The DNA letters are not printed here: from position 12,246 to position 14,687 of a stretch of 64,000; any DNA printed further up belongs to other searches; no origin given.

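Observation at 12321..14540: TetR-family DNA-binding domain translationally fused to isochorismate synthase MenF, behind a perfect palindromic operator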

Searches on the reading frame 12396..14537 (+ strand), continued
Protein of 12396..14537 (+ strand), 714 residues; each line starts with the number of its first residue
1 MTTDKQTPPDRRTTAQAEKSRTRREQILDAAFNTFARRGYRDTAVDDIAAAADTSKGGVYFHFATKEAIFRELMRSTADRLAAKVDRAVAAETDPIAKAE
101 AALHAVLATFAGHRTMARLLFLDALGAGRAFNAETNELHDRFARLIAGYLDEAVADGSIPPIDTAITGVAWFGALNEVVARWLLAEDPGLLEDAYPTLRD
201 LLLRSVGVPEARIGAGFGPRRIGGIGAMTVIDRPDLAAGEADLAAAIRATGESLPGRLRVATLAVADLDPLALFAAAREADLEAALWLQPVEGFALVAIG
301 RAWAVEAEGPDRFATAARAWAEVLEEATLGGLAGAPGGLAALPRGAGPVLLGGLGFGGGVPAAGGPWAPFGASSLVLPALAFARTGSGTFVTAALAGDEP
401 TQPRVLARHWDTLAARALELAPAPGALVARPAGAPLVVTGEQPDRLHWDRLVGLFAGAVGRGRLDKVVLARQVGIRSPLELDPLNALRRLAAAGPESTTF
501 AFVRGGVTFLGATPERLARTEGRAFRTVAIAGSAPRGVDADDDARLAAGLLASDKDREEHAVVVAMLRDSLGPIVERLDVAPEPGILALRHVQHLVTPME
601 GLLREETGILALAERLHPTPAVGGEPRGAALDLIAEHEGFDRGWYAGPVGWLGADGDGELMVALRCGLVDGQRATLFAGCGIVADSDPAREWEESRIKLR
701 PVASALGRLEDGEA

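Call 49: find_encoding_contigs(protein=P0273, flank=5000, max_places=1)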
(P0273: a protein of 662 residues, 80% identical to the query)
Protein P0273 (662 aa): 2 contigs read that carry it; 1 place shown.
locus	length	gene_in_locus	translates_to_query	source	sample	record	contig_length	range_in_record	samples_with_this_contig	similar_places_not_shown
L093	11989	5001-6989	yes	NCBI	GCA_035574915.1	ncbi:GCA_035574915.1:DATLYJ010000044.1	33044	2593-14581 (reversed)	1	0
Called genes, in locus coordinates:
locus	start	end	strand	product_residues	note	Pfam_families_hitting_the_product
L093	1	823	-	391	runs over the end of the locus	PF01546:Peptidase_M20, PF07687:M20_dimer (weak)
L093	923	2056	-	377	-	PF12911:OppC_N, PF00528:BPD_transp_1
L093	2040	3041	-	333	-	PF19300:BPD_transp_1_N, PF00528:BPD_transp_1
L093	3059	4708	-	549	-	PF00496:SBP_bac_5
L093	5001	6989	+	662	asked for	PF00440:TetR_N, PF08359:TetR_C_4 (weak), PF17932:TetR_C_24 (weak), PF00425:Chorismate_bind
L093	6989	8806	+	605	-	PF02776:TPP_enzyme_N, PF16582:TPP_enzyme_M_2, PF02775:TPP_enzyme_C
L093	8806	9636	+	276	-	PF00561:Abhydrolase_1, PF12146:Hydrolase_4, PF12697:Abhydrolase_6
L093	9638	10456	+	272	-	PF00378:ECH_1, PF16113:ECH_2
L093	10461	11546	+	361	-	PF02746:MR_MLE_N, PF13378:MR_MLE_C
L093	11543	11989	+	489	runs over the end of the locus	PF00501:AMP-binding, PF13193:AMP-binding_C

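Call 50: find_encoding_contigs(protein=P0290, flank=5000, max_places=1)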
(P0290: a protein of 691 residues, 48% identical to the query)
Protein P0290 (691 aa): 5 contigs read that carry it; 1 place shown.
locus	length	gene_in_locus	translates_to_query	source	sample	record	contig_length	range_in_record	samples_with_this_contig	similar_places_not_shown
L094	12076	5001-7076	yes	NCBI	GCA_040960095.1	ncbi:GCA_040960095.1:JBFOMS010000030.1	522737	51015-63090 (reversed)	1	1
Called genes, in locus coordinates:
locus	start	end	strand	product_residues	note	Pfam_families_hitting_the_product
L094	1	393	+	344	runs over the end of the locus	PF21694:DNA_pol3_delta_C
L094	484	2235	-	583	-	PF00795:CN_hydrolase, PF02540:NAD_synthase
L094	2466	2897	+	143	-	PF01649:Ribosomal_S20p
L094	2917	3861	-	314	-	PF04542:Sigma70_r2, PF04545:Sigma70_r4, PF08281:Sigma70_r4_2, PF12680:SnoaL_2 (weak)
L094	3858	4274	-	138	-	-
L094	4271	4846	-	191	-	PF02627:CMD (faint)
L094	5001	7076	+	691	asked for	PF00440:TetR_N, PF17932:TetR_C_24 (faint), PF00425:Chorismate_bind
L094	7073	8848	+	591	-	PF02776:TPP_enzyme_N, PF16582:TPP_enzyme_M_2, PF02775:TPP_enzyme_C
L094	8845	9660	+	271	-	PF00561:Abhydrolase_1, PF12146:Hydrolase_4, PF12697:Abhydrolase_6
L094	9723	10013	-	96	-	-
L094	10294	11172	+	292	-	-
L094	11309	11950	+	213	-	PF01726:LexA_DNA_bind, PF13463:HTH_27 (weak), PF00717:Peptidase_S24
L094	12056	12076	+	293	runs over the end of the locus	PF01513:NAD_kinase, PF20143:NAD_kinase_C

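Call 51: find_encoding_contigs(protein=P0309, flank=5000, max_places=1)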
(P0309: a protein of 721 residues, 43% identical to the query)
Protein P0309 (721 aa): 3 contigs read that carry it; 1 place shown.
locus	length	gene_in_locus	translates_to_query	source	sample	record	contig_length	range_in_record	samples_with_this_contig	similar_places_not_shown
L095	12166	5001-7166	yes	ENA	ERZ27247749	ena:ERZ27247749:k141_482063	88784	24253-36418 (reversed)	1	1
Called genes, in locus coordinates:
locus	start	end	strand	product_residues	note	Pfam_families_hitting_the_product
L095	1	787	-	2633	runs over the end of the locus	-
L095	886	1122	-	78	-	-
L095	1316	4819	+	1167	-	PF20586:DUF6788, PF00486:Trans_reg_C (faint), PF03704:BTAD, PF13401:AAA_22 (weak), PF25872:HTH_77 (weak), PF13424:TPR_12, PF13374:TPR_10, PF13424:TPR_12, +3 more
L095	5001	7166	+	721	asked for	PF00440:TetR_N, PF17932:TetR_C_24 (weak), PF00425:Chorismate_bind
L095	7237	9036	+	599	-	PF02776:TPP_enzyme_N, PF16582:TPP_enzyme_M_2, PF02775:TPP_enzyme_C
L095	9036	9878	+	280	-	PF00561:Abhydrolase_1, PF12146:Hydrolase_4, PF12697:Abhydrolase_6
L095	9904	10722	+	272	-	PF00378:ECH_1, PF16113:ECH_2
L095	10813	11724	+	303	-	PF01040:UbiA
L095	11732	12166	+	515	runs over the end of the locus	PF00501:AMP-binding, PF13193:AMP-binding_C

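Call 59: list_cluster_members(proteins=[window:12396-14537:+, window:13077-14537:+, P0290, P0309, P0311, P0313, P0280, P0275, P0288, P0231])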
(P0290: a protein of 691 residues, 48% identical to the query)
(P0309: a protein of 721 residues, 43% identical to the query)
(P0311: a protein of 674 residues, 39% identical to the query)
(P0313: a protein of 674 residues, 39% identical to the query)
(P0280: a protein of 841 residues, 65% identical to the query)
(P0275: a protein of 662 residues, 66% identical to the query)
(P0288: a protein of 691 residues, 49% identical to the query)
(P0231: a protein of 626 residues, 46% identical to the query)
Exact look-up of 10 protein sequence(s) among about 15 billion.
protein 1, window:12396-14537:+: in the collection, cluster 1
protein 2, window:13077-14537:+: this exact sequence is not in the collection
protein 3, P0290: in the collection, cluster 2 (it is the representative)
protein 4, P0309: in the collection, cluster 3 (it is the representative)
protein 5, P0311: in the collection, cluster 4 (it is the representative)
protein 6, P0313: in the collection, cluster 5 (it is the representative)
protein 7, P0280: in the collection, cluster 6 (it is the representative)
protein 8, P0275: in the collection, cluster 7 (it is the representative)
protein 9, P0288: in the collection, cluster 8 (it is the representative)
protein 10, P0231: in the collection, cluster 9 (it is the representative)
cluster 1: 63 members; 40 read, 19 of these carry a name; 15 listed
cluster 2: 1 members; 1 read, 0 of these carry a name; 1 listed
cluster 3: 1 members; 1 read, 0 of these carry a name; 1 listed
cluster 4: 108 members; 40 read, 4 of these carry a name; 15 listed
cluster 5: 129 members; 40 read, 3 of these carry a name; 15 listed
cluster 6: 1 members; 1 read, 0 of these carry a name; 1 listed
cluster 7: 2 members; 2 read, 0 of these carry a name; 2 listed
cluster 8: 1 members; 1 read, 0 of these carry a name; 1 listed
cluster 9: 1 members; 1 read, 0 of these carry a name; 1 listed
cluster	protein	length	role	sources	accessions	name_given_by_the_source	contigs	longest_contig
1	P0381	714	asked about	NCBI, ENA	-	-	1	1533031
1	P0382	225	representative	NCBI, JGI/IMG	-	AcrR family transcriptional regulator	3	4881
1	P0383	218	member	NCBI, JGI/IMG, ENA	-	AcrR family transcriptional regulator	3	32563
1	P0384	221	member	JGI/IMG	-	AcrR family transcriptional regulator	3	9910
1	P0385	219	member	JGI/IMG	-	AcrR family transcriptional regulator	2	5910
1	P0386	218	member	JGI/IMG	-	AcrR family transcriptional regulator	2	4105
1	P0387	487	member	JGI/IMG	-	isochorismate synthase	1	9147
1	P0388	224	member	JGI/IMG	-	AcrR family transcriptional regulator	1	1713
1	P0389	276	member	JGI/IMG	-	salicylate biosynthesis isochorismate synthase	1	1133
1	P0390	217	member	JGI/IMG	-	AcrR family transcriptional regulator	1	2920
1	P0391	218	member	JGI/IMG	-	AcrR family transcriptional regulator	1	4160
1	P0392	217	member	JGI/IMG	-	AcrR family transcriptional regulator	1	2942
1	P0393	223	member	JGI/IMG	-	AcrR family transcriptional regulator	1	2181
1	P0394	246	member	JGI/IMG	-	TetR/AcrR family transcriptional regulator, fatty acid metabolism regulator protein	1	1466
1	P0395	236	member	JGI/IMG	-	TetR/AcrR family transcriptional regulator, fatty acid metabolism regulator protein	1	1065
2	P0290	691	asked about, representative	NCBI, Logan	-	-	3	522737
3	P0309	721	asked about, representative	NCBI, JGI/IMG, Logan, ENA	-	-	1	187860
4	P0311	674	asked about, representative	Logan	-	-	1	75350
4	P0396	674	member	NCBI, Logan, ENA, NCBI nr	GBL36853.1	salicylate biosynthesis isochorismate synthase [Anaerolineaceae bacterium]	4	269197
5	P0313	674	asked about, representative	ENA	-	-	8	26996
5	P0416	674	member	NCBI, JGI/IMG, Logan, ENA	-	-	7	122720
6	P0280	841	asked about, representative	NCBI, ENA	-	-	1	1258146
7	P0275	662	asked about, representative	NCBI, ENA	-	-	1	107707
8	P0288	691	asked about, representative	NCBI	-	-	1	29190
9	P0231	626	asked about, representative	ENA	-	-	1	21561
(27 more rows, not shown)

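Call 61: find_encoding_contigs(protein=window:12396-14537:+, flank=2000, max_places=3)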
Protein window:12396-14537:+ (714 aa): no gene with exactly this product is on record in the collection.

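Call 66: find_encoding_contigs(protein=P0395, flank=3000, max_places=3)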
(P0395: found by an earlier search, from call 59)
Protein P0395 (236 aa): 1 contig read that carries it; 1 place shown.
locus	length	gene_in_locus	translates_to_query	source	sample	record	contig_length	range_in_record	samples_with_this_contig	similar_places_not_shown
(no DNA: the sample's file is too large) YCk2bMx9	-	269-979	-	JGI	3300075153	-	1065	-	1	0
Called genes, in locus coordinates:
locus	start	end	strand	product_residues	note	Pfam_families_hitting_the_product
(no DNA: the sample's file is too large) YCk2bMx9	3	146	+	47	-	?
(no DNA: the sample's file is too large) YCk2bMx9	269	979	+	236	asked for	PF00440:TetR_N, PF17932:TetR_C_24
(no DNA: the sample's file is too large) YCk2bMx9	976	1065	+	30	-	?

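Call 67: find_encoding_contigs(protein=P0387, flank=5000, max_places=3)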
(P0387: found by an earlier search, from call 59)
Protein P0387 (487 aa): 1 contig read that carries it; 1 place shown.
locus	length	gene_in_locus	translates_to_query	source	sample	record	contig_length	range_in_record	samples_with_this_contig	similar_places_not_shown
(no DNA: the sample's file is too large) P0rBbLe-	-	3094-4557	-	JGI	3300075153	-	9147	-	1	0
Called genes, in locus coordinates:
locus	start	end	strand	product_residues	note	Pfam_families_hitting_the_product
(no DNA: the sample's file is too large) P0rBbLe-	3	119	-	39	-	?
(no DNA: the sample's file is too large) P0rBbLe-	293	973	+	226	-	PF00072:Response_reg, PF00486:Trans_reg_C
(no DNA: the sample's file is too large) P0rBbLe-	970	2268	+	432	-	PF00512:HisKA, PF02518:HATPase_c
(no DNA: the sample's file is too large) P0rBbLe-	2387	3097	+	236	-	PF00440:TetR_N, PF17932:TetR_C_24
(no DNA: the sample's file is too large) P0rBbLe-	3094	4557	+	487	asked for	PF00425:Chorismate_bind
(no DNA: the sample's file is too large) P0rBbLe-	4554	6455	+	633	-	PF02776:TPP_enzyme_N, PF16582:TPP_enzyme_M_2 (faint)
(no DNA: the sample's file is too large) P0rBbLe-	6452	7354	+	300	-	PF00561:Abhydrolase_1, PF12697:Abhydrolase_6, PF03096:Ndr (faint), PF12146:Hydrolase_4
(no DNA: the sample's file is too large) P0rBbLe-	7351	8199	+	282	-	PF00378:ECH_1, PF16113:ECH_2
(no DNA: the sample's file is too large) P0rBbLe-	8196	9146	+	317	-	?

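Call 73: find_encoding_contigs(protein=P0396, flank=4000, max_places=2)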
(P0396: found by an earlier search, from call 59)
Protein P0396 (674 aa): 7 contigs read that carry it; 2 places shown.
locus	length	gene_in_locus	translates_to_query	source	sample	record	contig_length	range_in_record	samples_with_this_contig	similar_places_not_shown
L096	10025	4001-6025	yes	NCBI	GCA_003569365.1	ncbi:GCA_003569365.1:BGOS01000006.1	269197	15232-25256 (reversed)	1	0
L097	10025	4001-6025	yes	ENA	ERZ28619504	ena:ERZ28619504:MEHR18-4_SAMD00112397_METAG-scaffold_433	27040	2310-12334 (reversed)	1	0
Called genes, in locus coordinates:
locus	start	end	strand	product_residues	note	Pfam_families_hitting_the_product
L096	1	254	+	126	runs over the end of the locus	PF01196:Ribosomal_L17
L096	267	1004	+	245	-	PF01416:PseudoU_synth_1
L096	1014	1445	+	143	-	PF00572:Ribosomal_L13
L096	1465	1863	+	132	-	PF00380:Ribosomal_S9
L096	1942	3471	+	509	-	PF00590:TP_methylase, PF03819:MazG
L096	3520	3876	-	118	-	PF00903:Glyoxalase, PF18029:Glyoxalase_6 (weak)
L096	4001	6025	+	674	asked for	PF00440:TetR_N, PF17932:TetR_C_24 (weak), PF21351:TetR_C_41 (weak), PF00425:Chorismate_bind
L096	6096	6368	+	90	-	PF12900:Pyridox_ox_2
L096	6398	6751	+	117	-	PF12900:Pyridox_ox_2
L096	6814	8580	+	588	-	PF02776:TPP_enzyme_N, PF00205:TPP_enzyme_M (weak), PF16582:TPP_enzyme_M_2, PF02775:TPP_enzyme_C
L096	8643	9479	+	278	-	PF00378:ECH_1, PF16113:ECH_2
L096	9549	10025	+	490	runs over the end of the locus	PF00501:AMP-binding, PF13193:AMP-binding_C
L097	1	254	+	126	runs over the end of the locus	PF01196:Ribosomal_L17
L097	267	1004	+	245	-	PF01416:PseudoU_synth_1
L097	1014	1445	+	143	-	PF00572:Ribosomal_L13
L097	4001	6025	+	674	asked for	PF00440:TetR_N, PF17932:TetR_C_24 (weak), PF21351:TetR_C_41 (weak), PF00425:Chorismate_bind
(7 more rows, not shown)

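Call 74: find_encoding_contigs(protein=P0416, flank=4000, max_places=2)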
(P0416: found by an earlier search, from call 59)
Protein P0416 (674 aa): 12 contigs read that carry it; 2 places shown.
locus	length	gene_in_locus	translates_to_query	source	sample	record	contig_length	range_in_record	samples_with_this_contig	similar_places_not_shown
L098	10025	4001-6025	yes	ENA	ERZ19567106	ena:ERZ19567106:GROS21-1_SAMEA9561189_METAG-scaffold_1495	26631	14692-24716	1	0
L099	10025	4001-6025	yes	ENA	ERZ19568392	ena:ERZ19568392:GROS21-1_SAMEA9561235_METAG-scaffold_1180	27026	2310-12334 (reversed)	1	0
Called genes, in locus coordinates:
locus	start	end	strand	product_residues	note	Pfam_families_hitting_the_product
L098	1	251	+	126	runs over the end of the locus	PF01196:Ribosomal_L17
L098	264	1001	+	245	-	PF01416:PseudoU_synth_1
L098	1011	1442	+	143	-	PF00572:Ribosomal_L13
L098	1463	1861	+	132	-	PF00380:Ribosomal_S9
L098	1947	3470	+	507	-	PF00590:TP_methylase, PF03819:MazG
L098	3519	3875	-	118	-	PF00903:Glyoxalase, PF12681:Glyoxalase_2 (weak), PF18029:Glyoxalase_6 (weak)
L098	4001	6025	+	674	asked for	PF00440:TetR_N, PF17932:TetR_C_24 (weak), PF21351:TetR_C_41 (weak), PF00425:Chorismate_bind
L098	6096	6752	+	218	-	PF12900:Pyridox_ox_2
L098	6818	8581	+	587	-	PF02776:TPP_enzyme_N, PF16582:TPP_enzyme_M_2, PF00205:TPP_enzyme_M, PF02775:TPP_enzyme_C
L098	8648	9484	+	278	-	PF00378:ECH_1, PF16113:ECH_2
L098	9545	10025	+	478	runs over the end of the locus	PF00501:AMP-binding, PF13193:AMP-binding_C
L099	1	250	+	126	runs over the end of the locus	PF01196:Ribosomal_L17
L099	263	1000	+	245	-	PF01416:PseudoU_synth_1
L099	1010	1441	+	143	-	PF00572:Ribosomal_L13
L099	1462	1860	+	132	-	PF00380:Ribosomal_S9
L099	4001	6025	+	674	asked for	PF00440:TetR_N, PF17932:TetR_C_24 (weak), PF21351:TetR_C_41 (weak), PF00425:Chorismate_bind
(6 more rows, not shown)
